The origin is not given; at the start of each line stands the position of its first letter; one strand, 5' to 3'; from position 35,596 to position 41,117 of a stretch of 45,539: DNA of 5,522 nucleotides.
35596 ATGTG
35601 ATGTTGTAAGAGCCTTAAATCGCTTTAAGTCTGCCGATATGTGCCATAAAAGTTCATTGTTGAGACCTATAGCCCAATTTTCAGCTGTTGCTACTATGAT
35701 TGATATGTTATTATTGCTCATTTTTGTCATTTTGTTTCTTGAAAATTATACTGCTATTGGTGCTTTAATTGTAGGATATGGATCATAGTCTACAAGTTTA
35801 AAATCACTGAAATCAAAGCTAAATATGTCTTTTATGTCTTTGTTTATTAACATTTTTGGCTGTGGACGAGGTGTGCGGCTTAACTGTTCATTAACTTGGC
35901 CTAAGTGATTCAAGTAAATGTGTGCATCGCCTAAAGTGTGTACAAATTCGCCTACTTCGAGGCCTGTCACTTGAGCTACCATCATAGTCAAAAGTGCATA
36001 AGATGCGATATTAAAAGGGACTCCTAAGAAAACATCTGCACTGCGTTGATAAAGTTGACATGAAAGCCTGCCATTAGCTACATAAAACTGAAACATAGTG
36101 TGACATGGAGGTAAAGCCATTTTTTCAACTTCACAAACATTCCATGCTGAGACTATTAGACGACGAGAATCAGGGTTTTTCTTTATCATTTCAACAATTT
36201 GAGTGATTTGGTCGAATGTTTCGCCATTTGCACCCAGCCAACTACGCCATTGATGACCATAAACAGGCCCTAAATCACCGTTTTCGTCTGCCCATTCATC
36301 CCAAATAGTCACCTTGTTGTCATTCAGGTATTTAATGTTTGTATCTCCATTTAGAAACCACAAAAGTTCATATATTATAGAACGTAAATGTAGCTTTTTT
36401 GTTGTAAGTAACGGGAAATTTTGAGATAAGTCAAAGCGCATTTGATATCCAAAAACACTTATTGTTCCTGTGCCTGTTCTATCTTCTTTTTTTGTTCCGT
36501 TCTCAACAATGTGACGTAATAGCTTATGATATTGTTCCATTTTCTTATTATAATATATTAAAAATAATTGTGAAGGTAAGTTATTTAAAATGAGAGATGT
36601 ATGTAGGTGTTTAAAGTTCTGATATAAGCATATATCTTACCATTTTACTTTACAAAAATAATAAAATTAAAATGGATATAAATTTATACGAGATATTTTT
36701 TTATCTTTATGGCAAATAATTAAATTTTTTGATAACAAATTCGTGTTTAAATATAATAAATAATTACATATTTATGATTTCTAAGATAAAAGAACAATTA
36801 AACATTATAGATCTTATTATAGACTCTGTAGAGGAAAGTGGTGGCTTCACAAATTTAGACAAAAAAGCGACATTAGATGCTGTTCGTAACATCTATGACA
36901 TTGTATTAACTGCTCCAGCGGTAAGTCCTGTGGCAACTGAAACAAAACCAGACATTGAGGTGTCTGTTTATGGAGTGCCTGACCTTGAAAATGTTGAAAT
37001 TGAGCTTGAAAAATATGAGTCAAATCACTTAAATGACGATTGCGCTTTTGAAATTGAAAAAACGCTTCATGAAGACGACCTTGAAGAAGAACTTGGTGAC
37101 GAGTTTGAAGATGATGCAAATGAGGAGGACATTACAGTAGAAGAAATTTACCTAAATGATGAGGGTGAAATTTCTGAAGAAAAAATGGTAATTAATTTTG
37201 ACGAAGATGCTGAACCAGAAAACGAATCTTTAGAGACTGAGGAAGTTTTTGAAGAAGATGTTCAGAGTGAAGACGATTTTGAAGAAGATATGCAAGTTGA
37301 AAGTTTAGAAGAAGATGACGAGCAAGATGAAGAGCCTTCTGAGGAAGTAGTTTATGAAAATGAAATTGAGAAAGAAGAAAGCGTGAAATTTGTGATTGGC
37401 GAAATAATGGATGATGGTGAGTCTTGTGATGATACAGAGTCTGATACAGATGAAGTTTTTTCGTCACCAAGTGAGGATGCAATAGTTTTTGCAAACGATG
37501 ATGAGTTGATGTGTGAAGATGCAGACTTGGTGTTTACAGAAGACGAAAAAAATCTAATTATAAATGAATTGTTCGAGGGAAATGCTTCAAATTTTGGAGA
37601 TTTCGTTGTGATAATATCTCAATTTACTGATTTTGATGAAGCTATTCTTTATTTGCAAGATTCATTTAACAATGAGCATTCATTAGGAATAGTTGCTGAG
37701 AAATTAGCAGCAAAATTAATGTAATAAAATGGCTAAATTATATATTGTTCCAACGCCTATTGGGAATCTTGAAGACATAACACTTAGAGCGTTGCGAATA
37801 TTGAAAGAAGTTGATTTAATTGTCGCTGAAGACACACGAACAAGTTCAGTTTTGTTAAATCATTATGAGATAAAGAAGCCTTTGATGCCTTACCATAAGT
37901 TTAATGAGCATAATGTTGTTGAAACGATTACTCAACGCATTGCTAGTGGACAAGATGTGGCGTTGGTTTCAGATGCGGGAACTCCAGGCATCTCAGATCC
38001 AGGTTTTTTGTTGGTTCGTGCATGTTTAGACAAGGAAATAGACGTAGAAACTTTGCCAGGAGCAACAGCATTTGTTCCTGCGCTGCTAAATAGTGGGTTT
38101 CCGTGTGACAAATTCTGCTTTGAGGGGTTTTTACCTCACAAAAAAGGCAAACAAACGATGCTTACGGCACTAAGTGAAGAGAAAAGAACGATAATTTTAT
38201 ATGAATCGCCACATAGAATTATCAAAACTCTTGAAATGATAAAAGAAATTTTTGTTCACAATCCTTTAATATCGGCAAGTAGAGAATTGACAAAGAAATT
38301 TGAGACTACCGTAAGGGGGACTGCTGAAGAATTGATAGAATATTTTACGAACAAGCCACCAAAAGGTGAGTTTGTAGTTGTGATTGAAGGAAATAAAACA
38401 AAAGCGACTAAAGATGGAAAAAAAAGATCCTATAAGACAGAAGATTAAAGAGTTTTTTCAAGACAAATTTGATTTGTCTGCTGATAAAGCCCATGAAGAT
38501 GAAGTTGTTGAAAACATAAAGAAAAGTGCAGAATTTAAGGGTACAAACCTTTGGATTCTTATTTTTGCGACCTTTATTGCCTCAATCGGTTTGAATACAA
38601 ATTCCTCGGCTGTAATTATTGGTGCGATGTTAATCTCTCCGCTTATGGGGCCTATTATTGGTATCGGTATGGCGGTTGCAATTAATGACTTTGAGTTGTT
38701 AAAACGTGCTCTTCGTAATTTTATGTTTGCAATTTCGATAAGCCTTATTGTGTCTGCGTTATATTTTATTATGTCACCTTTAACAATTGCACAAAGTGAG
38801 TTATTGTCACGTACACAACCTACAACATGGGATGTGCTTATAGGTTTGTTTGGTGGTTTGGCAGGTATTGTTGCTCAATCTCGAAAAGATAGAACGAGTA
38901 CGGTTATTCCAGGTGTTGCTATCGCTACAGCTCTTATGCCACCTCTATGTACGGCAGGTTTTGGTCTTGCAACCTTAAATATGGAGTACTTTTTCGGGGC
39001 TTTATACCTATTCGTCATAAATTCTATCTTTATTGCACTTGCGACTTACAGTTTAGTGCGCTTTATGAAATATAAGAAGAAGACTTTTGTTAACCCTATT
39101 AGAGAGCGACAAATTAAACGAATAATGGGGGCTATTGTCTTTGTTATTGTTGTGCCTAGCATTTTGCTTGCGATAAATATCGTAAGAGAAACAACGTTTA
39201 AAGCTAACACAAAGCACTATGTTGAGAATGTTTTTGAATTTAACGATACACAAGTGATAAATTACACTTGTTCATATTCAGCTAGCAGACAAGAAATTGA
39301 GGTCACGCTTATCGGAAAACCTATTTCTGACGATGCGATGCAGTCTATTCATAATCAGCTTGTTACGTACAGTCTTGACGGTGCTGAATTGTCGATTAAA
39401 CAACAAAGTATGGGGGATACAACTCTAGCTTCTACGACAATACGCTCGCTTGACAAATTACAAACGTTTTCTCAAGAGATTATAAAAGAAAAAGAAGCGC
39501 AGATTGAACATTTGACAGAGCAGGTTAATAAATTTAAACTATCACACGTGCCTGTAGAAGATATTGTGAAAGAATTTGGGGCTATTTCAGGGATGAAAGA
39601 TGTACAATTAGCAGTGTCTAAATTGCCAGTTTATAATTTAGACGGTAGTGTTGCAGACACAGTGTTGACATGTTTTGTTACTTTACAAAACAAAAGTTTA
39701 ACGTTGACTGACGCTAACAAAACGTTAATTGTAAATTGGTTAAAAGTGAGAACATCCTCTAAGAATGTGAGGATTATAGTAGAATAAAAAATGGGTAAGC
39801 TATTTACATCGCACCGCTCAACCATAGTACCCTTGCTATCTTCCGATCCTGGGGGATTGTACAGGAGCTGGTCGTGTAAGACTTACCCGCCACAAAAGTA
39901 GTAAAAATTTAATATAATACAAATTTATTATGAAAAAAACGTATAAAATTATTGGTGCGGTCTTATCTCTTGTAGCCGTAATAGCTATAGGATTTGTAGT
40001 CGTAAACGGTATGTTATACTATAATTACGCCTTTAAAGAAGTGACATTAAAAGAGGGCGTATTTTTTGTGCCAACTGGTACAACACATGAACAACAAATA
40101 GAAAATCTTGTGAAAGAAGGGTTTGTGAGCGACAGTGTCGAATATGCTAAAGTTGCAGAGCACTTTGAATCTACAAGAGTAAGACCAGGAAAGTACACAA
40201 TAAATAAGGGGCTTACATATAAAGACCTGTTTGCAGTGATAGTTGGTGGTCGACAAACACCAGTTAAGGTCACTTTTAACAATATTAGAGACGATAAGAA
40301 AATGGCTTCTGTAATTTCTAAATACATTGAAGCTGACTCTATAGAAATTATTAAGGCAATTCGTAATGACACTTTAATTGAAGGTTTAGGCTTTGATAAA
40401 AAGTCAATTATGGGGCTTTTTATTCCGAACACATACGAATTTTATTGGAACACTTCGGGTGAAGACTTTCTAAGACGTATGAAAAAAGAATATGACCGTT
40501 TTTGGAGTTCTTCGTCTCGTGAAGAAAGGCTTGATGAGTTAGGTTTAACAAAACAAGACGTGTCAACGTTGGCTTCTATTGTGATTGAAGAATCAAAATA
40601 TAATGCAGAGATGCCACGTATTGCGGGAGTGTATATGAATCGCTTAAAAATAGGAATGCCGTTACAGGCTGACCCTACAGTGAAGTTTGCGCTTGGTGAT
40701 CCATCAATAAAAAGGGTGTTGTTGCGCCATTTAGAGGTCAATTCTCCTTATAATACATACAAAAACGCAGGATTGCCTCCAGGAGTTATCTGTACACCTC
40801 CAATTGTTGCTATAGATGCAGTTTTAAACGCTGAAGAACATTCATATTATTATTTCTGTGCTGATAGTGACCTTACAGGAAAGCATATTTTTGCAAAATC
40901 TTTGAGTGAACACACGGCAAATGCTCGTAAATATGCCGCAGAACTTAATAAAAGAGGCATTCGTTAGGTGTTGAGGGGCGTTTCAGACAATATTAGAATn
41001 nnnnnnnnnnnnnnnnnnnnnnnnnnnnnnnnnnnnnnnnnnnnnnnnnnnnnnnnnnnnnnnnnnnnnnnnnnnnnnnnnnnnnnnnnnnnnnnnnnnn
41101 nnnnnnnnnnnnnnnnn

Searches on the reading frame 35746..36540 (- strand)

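Call 70: search_protein_families(library=pfam, proteins=[window:35746-36540:-], max_evalue=0.00001)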
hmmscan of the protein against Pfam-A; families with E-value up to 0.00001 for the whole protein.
window:35746-36540:- (264 aa): 1 family
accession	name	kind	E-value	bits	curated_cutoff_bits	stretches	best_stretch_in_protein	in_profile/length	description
PF00303.24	Thymidylat_synt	-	6.1e-129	429.3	24.3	1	2-264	1-266/266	Thymidylate synthase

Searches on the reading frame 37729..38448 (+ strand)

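Call 70: search_protein_families(library=pfam, proteins=[window:37729-38448:+], max_evalue=0.00001)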
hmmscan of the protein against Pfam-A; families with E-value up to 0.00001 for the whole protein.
window:37729-38448:+ (239 aa): 1 family
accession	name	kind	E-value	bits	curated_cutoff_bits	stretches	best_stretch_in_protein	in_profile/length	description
PF00590.25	TP_methylase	-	3.2e-34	119.2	27.8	1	3-202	1-211/212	Tetrapyrrole (Corrin/Porphyrin) Methylases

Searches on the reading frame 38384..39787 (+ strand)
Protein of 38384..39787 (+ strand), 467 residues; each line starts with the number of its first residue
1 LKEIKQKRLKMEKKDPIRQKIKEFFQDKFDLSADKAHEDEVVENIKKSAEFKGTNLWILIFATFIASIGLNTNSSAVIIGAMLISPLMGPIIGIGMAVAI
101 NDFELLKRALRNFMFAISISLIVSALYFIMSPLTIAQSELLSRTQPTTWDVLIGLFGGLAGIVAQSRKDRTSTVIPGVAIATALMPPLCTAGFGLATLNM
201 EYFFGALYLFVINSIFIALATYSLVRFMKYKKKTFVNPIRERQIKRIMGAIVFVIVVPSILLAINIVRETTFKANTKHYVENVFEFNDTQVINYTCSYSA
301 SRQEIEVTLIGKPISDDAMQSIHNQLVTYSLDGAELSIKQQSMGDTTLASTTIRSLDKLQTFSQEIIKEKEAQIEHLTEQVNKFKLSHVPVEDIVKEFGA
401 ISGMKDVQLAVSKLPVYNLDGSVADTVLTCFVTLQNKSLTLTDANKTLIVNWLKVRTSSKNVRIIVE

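Call 70: search_protein_families(library=pfam, proteins=[window:38384-39787:+], max_evalue=0.00001)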
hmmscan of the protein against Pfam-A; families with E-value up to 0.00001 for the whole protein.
window:38384-39787:+ (467 aa): 1 family
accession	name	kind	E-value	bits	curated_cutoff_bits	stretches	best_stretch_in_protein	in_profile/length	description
PF04087.19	DUF389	-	6.6e-45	153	23.9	1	82-219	1-137/137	Domain of unknown function (DUF389)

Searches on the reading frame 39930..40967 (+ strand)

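Call 70: search_protein_families(library=pfam, proteins=[window:39930-40967:+], max_evalue=0.00001)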
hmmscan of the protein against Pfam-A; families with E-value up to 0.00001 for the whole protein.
window:39930-40967:+ (345 aa): 1 family
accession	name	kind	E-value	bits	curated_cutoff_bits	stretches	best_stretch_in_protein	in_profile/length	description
PF02618.21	YceG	-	9.5e-76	255.3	32.4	1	46-334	2-275/275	YceG-like family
